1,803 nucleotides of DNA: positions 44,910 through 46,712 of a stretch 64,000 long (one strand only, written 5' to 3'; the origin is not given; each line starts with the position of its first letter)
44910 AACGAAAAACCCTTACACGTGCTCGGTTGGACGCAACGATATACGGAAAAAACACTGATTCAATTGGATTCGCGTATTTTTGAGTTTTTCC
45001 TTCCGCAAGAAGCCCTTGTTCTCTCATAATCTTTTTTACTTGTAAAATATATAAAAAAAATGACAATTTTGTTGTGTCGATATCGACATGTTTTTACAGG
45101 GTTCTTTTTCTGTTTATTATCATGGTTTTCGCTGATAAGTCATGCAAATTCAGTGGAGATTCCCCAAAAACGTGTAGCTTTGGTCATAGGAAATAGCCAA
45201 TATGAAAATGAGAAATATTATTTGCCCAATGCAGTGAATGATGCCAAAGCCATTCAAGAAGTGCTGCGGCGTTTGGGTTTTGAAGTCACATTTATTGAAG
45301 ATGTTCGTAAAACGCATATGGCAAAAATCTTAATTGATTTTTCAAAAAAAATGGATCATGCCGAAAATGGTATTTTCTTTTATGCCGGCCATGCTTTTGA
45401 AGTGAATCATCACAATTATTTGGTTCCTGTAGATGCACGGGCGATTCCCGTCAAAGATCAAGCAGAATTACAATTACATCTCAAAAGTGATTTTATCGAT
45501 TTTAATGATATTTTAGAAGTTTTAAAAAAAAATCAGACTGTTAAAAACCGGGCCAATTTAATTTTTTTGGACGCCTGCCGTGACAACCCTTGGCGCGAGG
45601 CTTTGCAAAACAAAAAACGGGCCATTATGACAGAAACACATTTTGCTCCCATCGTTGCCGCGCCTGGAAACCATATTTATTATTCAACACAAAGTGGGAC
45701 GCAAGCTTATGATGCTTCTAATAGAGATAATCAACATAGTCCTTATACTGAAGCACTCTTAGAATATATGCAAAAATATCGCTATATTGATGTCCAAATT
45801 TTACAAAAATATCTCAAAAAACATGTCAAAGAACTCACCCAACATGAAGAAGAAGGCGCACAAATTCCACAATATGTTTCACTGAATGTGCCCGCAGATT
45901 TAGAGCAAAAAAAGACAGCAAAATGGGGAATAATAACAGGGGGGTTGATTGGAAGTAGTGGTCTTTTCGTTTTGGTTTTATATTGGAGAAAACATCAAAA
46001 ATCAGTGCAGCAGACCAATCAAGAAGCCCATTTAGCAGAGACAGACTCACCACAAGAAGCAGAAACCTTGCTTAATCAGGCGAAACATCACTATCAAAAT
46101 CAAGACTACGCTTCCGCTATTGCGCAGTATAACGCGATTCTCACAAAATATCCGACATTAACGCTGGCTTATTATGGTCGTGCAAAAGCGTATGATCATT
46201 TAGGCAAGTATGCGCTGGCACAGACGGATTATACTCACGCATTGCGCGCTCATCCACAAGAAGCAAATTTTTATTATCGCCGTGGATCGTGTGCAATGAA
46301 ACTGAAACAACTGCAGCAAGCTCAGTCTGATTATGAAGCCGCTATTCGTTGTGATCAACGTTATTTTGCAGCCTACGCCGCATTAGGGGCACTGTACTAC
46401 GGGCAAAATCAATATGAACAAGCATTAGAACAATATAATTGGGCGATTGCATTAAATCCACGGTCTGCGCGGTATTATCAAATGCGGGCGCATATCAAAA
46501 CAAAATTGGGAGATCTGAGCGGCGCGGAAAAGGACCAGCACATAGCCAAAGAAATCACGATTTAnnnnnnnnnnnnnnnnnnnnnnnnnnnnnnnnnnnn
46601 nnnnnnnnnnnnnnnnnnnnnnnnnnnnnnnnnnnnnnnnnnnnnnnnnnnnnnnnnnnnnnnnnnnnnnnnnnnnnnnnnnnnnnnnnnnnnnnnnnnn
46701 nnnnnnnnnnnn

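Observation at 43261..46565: Candidate undescribed two-gene system: double pseudo-AAA+ protein plus membrane caspase-TPR protein between hslVU and hrcA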

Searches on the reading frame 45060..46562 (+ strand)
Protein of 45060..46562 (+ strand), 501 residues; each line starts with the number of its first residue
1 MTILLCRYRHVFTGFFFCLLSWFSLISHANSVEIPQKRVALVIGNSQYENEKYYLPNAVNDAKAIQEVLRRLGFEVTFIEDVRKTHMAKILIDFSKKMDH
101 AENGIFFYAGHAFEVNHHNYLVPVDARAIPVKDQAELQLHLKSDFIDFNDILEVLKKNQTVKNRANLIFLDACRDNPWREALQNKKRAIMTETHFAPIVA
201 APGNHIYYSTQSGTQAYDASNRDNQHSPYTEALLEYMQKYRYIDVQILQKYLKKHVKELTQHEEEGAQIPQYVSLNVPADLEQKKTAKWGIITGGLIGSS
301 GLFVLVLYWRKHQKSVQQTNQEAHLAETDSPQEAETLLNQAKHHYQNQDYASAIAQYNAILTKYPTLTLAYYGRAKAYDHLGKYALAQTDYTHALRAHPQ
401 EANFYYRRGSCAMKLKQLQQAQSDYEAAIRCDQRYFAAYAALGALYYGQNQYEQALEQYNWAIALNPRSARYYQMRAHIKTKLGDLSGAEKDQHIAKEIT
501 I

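Call 3: search_protein_families(library=pfam, proteins=[window:45060-46562:+], max_evalue=1)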
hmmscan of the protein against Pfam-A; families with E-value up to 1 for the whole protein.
window:45060-46562:+ (501 aa): 17 families
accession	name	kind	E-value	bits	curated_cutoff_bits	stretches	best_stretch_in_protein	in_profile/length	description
PF00656.27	Peptidase_C14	-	4.4e-35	121.9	21.4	1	37-277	1-228/233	Caspase domain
PF07719.23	TPR_2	-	3.2e-16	58.5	27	4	402-433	1-32/34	Tetratricopeptide repeat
PF00515.34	TPR_1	-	3.7e-16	58.6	27.8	3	438-468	3-33/34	Tetratricopeptide repeat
PF13432.12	TPR_16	-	8.1e-15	55.4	32.7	3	372-432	1-61/65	Tetratricopeptide repeat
PF13431.12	TPR_17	-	3.3e-13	49.2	24.4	4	425-457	2-34/34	Tetratricopeptide repeat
PF13414.12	TPR_11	-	5.4e-11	42.4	26.8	3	446-478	4-36/42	TPR repeat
PF13371.12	TPR_9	-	2.4e-10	40.7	35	2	442-492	1-51/73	Tetratricopeptide repeat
PF13181.12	TPR_8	-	4e-10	39.5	25.7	3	402-430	1-29/34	Tetratricopeptide repeat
PF13428.12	TPR_14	-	5.9e-09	36.2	23.5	3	437-478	2-43/44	Tetratricopeptide repeat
PF13424.12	TPR_12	-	9.6e-09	35.8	30.1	2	402-465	3-74/77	Tetratricopeptide repeat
PF14559.12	TPR_19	-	4.4e-07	30.6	25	3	413-479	2-68/68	Tetratricopeptide repeat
PF25062.1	ARM_TT21_N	-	0.00012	22.3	40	1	307-377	146-211/222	Tetratricopeptide repeat protein 21 N-terminal ARM repeat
PF13174.12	TPR_6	-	0.0004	21.3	26.3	1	336-366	2-32/33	Tetratricopeptide repeat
PF12569.14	NatA_aux_su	-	0.004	16.6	33.3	1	438-496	194-252/515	N-terminal acetyltransferase A, auxiliary subunit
PF23914.1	TPR_CcmH_CycH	-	0.18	12.1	42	1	313-365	100-152/158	Cytochrome c-type biogenesis protein H TPR domain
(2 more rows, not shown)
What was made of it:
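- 45060..46565 (+): Gene 2: a 501-aa bitopic membrane protein with a caspase-like protease and TPRs. Pfam (call 3).
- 45168..45890 (+): Peptidase_C14 (caspase) domain, residues 37-277. Catalytic His111 is codon 45390-45392 and Cys173 is codon 45576-45578. Predicted to face the periplasm. PF00656 E 4.4e-35 (call 3).
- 46059..46559 (+): Four to five TPR motifs (residues ~334-500), predicted to face the cytoplasm. TPR_1, TPR_2, TPR_16 and related families at E 1e-16 to 1e-9 (call 3).
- On Peptidase C14 (caspase family) (gene 2): 121.9 bits against 21.4, covering profile positions 1-228 of 233 (call 3).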

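Call 4: search_protein_families(library=ncbifam, proteins=[window:45060-46562:+], max_evalue=1)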
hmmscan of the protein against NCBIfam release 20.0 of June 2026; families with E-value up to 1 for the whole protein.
window:45060-46562:+ (501 aa): 23 families
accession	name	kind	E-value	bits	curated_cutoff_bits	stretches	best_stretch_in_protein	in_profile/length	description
NF040959.1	MamA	equivalog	8.2e-13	48.3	200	1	334-489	37-192/204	magnetosome protein MamA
TIGR02917.1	PEP_TPR_lipo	equivalog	2.1e-12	45.8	312.2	1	315-489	140-314/899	XrtA/PEP-CTERM system TPR-repeat protein PrsT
TIGR02552.1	LcrH_SycD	equivalog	2.7e-10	40.1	104.8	2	329-433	13-117/136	SycD/LcrH family type III secretion system chaperone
TIGR02521.1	type_IV_pilW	equivalog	2.2e-08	34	154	2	437-495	32-90/234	type IV pilus biogenesis/stability protein PilW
TIGR00990.1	3a0801s09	subfamily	2.6e-08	33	757.25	2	344-454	341-451/615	mitochondrial import receptor subunit TOM70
NF033920.0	C39_PA2778_fam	equivalog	1.4e-07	31.2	150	2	332-431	154-253/255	PA2778 family cysteine peptidase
NF047832.1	caspase_w_EACC1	subfamily_domain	1.8e-07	30.9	140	1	39-254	2-206/211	caspase, EACC1-associated type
NF008391.2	PRK11189.1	equivalog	2.1e-07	30.7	250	2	400-470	63-133/297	lipoprotein NlpI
NF033762.1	social_mot_Tgl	equivalog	5e-07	29.3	225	1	343-427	145-229/252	social motility TPR repeat lipoprotein Tgl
TIGR02795.1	tol_pal_ybgF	equivalog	5e-06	27.1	90.1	1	335-427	3-101/119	tol-pal system protein YbgF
NF042912.1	Amuc_1098_fam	equivalog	5.6e-05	21.4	750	2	313-390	20-97/805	Amuc_1098 family type IV pilus outer membrane protein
NF002725.1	PRK02603.1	equivalog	0.00024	21.2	143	2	399-494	32-130/173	photosystem I assembly protein Ycf3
TIGR03302.1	OM_YfiO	subfamily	0.00066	19.2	81.4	1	321-429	21-135/239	outer membrane protein assembly factor BamD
NF053607.1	CHU_0125_OmpA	equivalog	0.0007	18.2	620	2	336-430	21-115/639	CHU_0125 family OmpA-like outer membrane integrity protein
NF040561.1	PrimPol_Msp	equivalog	0.00074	18.2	200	2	327-424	18-114/515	CRISPR-associated primase-polymerase type A1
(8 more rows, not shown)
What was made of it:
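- On EACC1-associated caspase (NF047832): 30.9 bits against 140 (call 4).
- The EACC1-associated caspase model scores 30.9 bits against a cut-off of 140 (call 4).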

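Call 5: search_protein_families(library=padloc, proteins=[window:45060-46562:+], max_evalue=1)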
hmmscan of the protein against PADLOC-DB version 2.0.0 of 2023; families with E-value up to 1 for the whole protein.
window:45060-46562:+ (501 aa): 2 families
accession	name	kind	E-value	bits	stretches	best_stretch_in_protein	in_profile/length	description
PDLC02987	caspase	-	2.8e-07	28.1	1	40-318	5-158/453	-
PDLC01101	PrimPol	-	0.0022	14.7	1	400-470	31-101/490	adaptation polymerase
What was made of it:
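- On Known anti-phage defence systems (PADLOC 2.0): Gene 2 has a 28-bit 'caspase' match and a spurious PrimPol match on the TPRs (call 5).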
